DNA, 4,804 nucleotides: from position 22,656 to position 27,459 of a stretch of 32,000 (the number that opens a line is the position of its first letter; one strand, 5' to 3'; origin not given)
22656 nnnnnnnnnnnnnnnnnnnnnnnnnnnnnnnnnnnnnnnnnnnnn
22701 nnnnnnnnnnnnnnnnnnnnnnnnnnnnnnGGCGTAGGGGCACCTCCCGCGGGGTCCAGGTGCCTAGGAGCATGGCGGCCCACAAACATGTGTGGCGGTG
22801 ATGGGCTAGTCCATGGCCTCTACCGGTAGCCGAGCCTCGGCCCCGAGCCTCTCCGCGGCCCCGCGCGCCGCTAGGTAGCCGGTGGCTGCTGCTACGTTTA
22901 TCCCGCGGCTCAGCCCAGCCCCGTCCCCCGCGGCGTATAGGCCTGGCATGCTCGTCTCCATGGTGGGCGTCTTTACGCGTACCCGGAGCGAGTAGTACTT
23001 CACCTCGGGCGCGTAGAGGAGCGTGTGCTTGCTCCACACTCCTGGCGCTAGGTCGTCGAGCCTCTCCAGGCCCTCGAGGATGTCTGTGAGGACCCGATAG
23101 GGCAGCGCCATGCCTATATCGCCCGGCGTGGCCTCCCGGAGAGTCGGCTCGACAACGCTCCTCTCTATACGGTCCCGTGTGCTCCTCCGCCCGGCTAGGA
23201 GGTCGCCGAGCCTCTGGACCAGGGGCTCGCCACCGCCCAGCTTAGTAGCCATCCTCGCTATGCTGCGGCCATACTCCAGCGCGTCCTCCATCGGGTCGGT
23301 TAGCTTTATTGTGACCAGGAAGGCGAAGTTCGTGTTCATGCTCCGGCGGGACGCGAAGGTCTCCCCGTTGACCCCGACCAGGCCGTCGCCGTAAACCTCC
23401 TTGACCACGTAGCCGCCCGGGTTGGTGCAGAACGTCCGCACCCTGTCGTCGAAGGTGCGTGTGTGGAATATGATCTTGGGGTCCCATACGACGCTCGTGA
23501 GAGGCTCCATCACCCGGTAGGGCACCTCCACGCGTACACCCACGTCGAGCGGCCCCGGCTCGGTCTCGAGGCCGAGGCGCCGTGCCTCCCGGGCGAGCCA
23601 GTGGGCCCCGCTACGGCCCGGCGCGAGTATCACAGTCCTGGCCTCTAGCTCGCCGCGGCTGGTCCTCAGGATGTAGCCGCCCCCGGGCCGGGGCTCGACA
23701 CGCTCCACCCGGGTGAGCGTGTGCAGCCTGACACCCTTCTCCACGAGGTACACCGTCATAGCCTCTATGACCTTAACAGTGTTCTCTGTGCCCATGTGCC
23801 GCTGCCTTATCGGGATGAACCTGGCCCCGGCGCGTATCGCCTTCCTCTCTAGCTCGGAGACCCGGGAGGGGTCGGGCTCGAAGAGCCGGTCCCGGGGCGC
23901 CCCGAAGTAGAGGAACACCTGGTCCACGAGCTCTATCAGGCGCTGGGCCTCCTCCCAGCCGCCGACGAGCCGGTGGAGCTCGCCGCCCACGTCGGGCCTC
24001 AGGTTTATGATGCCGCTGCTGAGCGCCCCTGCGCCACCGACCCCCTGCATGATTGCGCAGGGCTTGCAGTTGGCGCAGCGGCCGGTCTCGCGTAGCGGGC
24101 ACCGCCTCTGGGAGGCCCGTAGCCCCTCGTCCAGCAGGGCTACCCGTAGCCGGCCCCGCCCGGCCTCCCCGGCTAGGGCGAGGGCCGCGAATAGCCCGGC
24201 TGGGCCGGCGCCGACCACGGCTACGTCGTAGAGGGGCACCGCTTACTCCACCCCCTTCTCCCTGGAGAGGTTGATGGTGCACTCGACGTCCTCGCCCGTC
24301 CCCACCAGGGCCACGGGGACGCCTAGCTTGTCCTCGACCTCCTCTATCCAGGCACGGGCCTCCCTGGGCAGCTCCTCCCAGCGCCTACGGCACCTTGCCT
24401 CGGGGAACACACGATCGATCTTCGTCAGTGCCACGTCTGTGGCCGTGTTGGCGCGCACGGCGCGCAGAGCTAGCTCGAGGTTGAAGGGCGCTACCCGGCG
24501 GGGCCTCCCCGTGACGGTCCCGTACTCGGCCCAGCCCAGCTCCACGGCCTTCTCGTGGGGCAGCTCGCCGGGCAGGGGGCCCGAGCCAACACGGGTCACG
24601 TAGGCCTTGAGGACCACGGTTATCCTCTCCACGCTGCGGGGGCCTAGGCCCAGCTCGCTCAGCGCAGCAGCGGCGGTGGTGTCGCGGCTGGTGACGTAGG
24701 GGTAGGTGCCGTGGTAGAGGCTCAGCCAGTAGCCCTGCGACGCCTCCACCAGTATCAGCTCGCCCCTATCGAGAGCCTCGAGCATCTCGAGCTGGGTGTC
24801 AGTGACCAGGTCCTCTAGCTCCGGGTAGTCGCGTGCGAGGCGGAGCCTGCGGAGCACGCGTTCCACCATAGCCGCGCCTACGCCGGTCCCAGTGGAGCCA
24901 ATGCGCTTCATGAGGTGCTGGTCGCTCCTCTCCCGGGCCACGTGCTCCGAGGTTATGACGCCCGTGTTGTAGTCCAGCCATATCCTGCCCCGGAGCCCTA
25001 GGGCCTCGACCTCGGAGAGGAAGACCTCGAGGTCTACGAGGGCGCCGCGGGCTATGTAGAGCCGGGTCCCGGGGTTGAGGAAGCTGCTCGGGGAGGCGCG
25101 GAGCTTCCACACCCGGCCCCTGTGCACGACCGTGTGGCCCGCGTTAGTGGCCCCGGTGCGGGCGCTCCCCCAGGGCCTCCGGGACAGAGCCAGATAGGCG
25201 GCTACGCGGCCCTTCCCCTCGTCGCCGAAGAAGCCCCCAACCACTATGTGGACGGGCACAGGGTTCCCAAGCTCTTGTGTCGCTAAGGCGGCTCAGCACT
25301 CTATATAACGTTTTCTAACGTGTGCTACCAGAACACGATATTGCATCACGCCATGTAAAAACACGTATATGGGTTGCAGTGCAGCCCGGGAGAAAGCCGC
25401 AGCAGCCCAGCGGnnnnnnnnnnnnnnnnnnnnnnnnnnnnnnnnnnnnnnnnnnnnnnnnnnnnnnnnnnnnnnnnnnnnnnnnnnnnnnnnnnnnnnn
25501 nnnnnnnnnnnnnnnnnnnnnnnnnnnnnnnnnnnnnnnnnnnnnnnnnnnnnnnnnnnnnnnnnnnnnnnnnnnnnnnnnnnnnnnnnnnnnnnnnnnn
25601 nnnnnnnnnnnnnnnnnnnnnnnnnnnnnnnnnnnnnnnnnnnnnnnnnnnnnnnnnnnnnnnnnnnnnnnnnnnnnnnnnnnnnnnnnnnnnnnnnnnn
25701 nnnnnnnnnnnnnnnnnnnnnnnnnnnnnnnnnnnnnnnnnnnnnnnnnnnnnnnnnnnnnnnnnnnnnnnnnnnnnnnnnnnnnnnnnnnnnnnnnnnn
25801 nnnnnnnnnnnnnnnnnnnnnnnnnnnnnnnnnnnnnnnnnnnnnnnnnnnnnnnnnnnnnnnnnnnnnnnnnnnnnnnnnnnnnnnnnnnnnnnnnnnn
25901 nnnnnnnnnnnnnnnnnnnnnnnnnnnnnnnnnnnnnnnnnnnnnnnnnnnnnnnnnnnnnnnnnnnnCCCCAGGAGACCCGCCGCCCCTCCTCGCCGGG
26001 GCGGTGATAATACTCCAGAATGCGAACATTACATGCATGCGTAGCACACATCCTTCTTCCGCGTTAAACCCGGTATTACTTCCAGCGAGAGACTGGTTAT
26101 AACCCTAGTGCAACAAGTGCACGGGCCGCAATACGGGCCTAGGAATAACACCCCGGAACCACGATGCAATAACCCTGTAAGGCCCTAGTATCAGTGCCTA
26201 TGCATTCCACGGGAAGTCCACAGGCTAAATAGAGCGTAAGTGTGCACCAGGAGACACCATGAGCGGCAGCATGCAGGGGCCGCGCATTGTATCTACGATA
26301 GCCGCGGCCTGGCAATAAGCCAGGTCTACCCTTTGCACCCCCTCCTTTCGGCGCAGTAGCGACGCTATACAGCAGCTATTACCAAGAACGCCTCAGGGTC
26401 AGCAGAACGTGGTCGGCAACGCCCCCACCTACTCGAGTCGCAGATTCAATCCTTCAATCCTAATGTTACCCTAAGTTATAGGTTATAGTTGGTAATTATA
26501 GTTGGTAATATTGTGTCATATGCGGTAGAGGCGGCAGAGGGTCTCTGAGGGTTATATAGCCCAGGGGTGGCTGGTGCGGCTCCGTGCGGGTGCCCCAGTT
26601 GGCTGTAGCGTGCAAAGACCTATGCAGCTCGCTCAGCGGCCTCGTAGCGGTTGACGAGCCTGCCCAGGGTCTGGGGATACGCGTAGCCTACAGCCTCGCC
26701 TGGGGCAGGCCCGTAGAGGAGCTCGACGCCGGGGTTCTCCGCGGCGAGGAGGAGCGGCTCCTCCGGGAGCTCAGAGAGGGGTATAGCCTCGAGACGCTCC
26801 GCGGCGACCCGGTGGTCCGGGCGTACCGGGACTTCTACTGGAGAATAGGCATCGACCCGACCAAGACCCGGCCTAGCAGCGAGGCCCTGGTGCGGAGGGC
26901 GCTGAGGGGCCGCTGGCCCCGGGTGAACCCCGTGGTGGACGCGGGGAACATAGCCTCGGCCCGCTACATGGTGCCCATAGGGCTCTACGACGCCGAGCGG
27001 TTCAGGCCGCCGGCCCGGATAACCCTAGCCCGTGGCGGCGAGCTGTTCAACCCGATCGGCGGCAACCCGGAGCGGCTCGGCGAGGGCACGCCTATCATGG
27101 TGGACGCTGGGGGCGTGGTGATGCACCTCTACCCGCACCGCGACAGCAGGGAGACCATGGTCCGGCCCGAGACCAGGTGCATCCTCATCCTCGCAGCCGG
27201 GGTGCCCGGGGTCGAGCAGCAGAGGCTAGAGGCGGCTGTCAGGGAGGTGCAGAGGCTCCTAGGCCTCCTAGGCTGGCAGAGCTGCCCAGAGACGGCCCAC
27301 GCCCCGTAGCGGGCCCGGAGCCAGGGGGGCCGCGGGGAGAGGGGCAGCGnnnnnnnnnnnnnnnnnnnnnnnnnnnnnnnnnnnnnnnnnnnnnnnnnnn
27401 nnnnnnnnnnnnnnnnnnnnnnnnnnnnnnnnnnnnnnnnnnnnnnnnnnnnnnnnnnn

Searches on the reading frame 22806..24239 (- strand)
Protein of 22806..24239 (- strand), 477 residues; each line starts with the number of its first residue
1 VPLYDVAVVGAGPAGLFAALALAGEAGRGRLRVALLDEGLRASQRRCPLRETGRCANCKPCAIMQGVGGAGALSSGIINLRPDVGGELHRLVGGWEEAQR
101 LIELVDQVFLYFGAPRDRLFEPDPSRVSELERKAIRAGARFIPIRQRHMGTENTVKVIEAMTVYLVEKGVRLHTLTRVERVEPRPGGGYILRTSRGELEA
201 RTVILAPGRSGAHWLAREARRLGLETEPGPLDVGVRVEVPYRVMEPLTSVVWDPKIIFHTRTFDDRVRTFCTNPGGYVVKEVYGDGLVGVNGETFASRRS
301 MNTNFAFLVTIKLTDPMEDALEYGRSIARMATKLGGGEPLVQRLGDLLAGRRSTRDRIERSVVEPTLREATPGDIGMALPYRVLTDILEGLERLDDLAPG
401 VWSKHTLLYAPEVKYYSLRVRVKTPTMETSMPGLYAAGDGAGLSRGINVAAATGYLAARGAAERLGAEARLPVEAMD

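Call 7: search_protein_families(library=pfam, proteins=[window:22806-24239:-], max_evalue=0.001)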
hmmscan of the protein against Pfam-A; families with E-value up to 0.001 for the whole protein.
window:22806-24239:- (477 aa): 8 families
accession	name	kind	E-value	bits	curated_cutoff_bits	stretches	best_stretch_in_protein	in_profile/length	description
PF21688.3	FAD-depend_C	-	2.1e-14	54.6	27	1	264-413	43-195/197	FAD-dependent protein, C-terminal domain-like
PF07992.20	Pyr_redox_2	-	1.7e-12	47.8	26.1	1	4-51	1-44/291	Pyridine nucleotide-disulphide oxidoreductase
PF01266.30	DAO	-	3.4e-12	47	27.9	2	107-276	108-263/353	FAD dependent oxidoreductase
PF03486.20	HI0933_like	-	2e-08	34.4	50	0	5-42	2-35/244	HI0933-like protein Rossmann domain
PF13738.12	Pyr_redox_3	-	2.4e-07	30.7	30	0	165-209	91-134/305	Pyridine nucleotide-disulphide oxidoreductase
PF01134.28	GIDA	-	7e-07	29.1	22.1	0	406-465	328-387/391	Glucose inhibited division protein A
PF13454.12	NAD_binding_9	-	1.4e-06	28.8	21.8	0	7-40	1-33/155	FAD-NAD(P)-binding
PF05834.18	Lycopene_cycl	-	0.00097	18.8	23.4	0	5-39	1-33/380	Lycopene cyclase protein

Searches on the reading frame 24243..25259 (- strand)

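Call 7: search_protein_families(library=pfam, proteins=[window:24243-25259:-], max_evalue=0.001)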
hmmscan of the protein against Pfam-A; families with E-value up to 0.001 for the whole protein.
window:24243-25259:- (338 aa): 1 family
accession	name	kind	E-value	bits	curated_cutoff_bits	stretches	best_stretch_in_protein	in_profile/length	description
PF00709.27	Adenylsucc_synt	-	7.4e-68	229.6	27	3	146-283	189-328/416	Adenylosuccinate synthetase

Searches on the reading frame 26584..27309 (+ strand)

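Call 7: search_protein_families(library=pfam, proteins=[window:26584-27309:+], max_evalue=0.001)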
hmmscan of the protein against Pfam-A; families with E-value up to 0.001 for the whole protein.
window:26584-27309:+ (241 aa): 1 family
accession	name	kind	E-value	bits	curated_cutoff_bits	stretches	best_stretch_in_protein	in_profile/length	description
PF03483.22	B3_4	-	9.2e-27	94.2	29.3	1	80-209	1-129/174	B3/4 domain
